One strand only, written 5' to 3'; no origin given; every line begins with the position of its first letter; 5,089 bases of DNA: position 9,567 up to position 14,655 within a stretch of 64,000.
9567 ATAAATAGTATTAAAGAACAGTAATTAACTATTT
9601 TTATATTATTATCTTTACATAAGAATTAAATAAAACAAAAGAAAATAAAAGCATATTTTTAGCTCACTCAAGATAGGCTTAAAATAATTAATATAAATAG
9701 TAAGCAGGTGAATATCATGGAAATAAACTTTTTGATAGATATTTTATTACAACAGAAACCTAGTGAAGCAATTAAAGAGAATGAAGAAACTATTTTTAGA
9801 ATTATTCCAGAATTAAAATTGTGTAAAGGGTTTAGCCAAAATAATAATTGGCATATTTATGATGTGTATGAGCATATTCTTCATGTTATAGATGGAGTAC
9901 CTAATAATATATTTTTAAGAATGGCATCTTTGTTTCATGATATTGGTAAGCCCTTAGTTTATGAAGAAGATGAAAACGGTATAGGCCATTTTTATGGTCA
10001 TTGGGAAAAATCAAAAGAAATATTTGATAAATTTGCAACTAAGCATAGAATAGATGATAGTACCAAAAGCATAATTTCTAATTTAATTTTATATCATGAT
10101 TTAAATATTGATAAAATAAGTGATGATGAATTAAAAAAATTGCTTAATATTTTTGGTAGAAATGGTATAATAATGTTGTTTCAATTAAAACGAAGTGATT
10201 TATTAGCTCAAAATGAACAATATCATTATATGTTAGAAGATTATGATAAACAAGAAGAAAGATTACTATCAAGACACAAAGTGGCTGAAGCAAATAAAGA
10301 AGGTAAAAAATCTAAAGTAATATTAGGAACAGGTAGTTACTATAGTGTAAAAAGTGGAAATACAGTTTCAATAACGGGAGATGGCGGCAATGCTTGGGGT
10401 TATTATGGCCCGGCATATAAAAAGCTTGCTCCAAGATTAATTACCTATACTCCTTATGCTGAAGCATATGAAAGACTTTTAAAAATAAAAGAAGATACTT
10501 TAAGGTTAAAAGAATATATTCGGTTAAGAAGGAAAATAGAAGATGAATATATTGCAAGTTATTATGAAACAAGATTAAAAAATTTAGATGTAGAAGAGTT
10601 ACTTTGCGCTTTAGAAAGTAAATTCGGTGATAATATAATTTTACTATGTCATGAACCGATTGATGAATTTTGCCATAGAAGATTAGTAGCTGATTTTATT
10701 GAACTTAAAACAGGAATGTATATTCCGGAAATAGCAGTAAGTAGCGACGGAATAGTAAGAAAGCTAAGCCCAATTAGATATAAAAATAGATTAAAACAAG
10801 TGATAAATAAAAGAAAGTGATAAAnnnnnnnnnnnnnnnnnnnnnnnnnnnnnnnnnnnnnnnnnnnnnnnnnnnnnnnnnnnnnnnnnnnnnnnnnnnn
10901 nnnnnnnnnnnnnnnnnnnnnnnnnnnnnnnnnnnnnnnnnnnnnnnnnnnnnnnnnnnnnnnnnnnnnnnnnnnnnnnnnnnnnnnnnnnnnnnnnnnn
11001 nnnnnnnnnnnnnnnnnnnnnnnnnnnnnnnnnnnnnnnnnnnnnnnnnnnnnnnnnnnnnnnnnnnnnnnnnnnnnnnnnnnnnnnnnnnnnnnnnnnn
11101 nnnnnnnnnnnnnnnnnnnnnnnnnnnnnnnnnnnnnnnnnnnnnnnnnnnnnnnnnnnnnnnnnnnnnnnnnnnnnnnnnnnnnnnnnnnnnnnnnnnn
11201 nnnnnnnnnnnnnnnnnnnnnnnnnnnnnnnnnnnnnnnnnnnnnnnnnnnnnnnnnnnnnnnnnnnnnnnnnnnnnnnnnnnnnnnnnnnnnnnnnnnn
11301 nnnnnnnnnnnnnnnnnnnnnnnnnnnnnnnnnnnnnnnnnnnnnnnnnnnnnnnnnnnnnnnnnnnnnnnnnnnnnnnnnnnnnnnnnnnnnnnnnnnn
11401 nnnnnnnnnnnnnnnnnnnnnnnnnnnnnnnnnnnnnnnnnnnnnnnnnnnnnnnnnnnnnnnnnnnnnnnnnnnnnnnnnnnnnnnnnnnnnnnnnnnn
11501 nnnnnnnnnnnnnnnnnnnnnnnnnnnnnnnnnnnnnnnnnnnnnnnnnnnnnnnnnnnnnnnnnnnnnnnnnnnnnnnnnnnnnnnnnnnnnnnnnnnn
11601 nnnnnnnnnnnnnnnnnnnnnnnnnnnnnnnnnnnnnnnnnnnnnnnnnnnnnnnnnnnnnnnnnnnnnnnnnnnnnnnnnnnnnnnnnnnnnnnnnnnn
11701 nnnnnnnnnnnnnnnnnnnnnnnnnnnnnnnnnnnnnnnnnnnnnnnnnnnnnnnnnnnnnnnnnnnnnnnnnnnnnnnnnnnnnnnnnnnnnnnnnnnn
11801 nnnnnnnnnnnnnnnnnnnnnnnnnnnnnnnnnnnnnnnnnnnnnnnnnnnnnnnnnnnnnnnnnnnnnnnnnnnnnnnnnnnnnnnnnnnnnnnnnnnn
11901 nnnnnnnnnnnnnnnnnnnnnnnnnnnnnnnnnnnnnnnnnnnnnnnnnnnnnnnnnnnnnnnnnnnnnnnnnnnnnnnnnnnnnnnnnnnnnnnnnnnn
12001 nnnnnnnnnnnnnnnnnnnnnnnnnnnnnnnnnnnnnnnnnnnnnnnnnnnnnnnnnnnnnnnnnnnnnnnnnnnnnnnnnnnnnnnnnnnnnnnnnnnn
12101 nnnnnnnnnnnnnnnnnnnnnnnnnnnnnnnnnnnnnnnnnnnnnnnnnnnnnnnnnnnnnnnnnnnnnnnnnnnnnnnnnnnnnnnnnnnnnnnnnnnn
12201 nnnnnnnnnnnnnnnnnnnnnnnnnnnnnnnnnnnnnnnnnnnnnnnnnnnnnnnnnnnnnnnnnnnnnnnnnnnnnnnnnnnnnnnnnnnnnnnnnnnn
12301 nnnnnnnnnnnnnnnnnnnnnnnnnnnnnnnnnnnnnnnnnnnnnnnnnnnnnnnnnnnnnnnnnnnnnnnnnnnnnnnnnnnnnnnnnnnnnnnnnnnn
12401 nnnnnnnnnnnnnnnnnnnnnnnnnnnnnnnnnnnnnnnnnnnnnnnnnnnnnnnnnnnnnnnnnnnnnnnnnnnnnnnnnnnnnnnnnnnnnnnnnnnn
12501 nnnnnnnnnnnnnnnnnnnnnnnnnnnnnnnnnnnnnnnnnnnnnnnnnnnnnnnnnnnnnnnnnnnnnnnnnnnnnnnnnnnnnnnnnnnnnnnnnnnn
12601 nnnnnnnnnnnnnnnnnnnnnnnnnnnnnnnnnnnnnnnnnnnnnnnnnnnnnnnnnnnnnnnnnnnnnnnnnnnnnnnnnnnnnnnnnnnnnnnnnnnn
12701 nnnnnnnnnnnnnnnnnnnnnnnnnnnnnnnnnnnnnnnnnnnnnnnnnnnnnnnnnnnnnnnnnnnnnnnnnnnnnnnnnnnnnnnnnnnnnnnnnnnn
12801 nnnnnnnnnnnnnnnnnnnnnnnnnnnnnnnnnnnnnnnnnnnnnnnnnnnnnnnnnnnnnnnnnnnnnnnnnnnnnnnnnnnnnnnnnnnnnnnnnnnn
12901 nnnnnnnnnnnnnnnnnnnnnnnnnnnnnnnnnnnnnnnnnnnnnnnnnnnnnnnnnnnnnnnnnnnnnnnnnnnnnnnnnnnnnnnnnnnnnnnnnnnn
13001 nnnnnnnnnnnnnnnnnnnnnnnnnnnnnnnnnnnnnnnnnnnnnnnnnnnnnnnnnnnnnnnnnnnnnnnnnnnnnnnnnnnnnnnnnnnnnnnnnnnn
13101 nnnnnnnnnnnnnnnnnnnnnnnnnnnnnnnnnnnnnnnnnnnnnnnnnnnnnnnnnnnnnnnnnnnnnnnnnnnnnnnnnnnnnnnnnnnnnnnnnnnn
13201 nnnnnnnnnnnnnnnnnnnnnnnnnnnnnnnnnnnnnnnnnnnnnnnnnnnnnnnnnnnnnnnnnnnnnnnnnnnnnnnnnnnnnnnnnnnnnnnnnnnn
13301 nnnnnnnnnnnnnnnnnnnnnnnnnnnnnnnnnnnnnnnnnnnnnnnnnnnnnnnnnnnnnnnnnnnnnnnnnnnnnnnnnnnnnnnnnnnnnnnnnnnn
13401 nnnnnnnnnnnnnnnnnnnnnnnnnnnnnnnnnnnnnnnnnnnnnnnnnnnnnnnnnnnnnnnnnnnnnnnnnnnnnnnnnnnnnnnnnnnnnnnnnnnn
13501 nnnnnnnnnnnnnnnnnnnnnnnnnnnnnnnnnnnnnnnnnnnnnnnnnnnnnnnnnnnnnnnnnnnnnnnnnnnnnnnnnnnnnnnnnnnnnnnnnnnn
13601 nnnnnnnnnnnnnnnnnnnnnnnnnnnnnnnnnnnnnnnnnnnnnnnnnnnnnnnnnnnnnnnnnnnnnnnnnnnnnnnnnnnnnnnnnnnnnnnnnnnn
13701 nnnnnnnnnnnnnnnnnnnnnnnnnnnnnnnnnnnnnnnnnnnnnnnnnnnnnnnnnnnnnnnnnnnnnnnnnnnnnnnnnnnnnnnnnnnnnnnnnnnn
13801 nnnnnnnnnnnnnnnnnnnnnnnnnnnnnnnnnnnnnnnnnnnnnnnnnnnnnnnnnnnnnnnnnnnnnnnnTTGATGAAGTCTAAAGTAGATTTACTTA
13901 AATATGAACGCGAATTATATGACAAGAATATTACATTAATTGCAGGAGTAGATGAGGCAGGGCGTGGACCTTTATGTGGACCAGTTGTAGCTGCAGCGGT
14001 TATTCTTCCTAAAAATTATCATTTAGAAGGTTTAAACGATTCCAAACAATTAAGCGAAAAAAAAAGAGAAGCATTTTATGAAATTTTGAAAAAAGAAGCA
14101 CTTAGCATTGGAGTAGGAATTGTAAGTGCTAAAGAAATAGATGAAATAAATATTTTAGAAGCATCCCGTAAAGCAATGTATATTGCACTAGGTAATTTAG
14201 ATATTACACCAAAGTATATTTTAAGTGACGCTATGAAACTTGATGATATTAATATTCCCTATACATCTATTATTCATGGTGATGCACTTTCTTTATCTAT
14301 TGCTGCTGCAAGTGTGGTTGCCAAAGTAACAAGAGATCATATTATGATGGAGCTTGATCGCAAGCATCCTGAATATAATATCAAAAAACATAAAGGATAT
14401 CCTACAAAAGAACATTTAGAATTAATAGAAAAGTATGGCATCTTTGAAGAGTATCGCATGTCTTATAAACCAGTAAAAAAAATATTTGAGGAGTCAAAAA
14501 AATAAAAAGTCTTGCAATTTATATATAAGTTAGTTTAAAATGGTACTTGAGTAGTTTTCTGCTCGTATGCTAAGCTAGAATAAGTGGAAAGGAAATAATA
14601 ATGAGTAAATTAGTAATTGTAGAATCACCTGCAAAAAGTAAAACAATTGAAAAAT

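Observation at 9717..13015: Four-gene island (HD-DUF488 fusion, HD, RhuM/DinD-like, UDG-like) inserted into the conserved rplS...rbgA-rnhB neighbourhood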

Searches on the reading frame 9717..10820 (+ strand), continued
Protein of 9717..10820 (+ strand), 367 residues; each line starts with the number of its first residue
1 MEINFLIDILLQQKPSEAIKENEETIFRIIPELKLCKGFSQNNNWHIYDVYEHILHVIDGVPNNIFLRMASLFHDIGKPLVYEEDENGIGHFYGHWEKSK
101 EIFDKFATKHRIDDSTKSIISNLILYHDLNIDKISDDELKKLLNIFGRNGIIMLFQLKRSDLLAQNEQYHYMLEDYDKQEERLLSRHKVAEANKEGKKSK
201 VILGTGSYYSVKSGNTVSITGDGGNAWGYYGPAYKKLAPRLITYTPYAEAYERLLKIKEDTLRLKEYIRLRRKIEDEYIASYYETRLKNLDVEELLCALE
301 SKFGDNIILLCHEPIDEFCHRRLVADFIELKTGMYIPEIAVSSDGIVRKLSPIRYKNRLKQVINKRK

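Call 57: search_protein_families(library=pfam, proteins=[L012:5977-6921:+, P0002, P0018, P0034, P0036, P0088], max_evalue=0.01)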
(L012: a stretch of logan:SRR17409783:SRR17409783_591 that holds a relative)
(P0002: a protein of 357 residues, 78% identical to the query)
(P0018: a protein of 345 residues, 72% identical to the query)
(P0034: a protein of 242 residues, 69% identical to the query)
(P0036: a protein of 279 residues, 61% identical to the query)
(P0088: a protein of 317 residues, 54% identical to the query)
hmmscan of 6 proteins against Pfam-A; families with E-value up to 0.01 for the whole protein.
L012:5977-6921:+ (314 aa): 1 family
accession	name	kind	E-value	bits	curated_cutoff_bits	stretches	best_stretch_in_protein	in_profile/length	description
PF01966.28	HD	-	5.7e-07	30.3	22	1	58-140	1-87/116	HD domain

P0002 (357 aa): 1 family
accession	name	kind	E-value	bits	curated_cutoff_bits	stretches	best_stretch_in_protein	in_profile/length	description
PF01966.28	HD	-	1.5e-06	28.9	22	1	46-138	4-102/116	HD domain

P0018 (345 aa): 4 families
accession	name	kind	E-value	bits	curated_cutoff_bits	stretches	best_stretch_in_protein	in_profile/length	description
PF00702.32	Hydrolase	-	9.5e-11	42.9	26.4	1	214-308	87-183/191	haloacid dehalogenase-like hydrolase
PF13419.12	HAD_2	-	8.3e-07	29.7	23.8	1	183-315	31-171/178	Haloacid dehalogenase-like hydrolase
PF22751.1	DUF488-N3a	-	0.00069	20.4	27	1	72-135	51-115/118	Active DUF488-N3 subclade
PF04343.18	DUF488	-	0.0012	19.9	22.2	1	81-134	69-121/121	Domain of unknown function DUF488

P0034 (242 aa): 3 families
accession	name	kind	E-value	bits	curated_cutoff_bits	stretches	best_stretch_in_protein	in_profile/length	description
PF04343.18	DUF488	-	0.00016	22.7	22.2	1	157-206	72-121/121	Domain of unknown function DUF488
PF22751.1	DUF488-N3a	-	0.0002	22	27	1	143-207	50-115/118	Active DUF488-N3 subclade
PF04353.18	Rsd_AlgQ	-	0.0045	17.4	35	0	123-159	113-148/150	Regulator of RNA polymerase sigma(70) subunit, Rsd/AlgQ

P0036 (279 aa): 2 families
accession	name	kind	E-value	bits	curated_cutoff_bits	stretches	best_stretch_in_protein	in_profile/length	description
PF04343.18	DUF488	-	0.00037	21.6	22.2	1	169-243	50-121/121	Domain of unknown function DUF488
PF22751.1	DUF488-N3a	-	0.00066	20.4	27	1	180-244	50-115/118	Active DUF488-N3 subclade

P0088 (317 aa): 1 family
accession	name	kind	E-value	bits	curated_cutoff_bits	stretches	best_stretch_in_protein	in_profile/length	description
PF22751.1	DUF488-N3a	-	0.0014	19.4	27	1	194-282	37-115/118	Active DUF488-N3 subclade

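Call 84: search_protein_families(library=phrogs, proteins=[window:9717-10820:+], max_evalue=0.001)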
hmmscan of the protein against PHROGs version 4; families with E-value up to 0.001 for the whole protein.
window:9717-10820:+ (367 aa): 2 families
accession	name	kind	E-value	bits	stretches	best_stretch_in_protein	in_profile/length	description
phrog_2450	-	unknown function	4.4e-09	37.3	1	272-338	90-159/346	-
phrog_14850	-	unknown function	3.6e-06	27.8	1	71-142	153-216/270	-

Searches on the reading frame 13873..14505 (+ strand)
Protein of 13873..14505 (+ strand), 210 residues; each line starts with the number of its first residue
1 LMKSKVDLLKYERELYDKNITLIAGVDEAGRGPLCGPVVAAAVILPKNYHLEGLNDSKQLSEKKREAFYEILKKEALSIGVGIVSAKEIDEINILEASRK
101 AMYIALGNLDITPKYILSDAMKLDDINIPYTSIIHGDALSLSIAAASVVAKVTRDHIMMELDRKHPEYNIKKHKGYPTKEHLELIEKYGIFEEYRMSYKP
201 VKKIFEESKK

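Call 3: search_protein_families(library=pfam, proteins=[window:13873-14505:+], max_evalue=0.01)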
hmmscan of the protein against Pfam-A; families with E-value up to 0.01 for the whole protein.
window:13873-14505:+ (210 aa): 1 family
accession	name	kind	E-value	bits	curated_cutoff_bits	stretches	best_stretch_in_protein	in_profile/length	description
PF01351.25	RNase_HII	-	8.9e-40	137.1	25.8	1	24-199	1-197/199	Ribonuclease HII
